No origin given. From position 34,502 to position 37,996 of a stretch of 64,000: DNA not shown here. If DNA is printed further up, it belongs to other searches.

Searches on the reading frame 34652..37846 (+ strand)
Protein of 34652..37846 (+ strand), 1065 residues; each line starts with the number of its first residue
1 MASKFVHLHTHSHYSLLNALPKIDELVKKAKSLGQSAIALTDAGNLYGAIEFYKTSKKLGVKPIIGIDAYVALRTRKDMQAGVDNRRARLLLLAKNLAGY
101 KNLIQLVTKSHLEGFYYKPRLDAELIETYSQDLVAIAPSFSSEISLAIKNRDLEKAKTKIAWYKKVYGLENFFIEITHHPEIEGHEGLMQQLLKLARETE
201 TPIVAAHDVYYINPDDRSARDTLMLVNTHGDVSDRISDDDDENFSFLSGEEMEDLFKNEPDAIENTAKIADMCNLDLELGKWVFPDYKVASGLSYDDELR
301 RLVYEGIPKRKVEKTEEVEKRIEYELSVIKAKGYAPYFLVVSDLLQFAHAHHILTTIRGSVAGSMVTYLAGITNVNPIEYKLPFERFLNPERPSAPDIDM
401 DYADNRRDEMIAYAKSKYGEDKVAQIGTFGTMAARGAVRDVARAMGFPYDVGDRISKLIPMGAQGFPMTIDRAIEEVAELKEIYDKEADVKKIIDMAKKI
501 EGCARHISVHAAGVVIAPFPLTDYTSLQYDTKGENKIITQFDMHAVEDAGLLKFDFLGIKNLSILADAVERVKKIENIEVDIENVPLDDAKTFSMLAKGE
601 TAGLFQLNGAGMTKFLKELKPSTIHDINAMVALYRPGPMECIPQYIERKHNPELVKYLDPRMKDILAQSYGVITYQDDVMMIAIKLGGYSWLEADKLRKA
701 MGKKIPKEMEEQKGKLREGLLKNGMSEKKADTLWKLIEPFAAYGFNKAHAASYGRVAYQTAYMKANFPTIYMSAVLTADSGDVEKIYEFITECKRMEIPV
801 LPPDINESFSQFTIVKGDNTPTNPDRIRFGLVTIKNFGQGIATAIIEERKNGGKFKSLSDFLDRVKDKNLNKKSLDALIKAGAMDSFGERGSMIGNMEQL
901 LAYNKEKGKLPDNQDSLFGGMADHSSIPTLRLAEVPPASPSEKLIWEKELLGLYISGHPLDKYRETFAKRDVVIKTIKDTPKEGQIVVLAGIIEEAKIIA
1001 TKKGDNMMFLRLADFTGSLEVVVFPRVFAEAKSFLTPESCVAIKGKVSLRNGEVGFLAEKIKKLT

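Call 80: search_protein_families(library=pfam, proteins=[window:34652-37846:+], max_evalue=0.00001)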
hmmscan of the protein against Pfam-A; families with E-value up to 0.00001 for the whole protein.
window:34652-37846:+ (1065 aa): 5 families
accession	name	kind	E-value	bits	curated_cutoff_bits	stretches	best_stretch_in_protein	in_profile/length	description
PF07733.18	DNA_pol3_alpha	-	1.4e-94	316.9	23.9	1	298-558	2-260/260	Bacterial DNA polymerase III alpha NTPase domain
PF17657.6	DNA_pol3_finger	-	6.9e-55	185.3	22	1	561-724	1-166/166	Bacterial DNA polymerase III alpha subunit finger domain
PF02811.25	PHP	-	2e-48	165.3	26.4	1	7-179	1-164/164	PHP domain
PF14579.12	HHH_6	-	2.3e-27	95.4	25.6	1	798-889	2-85/90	Helix-hairpin-helix motif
PF01336.31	tRNA_anti-codon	-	1.5e-11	44.5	27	1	987-1064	1-75/75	OB-fold nucleic acid binding domain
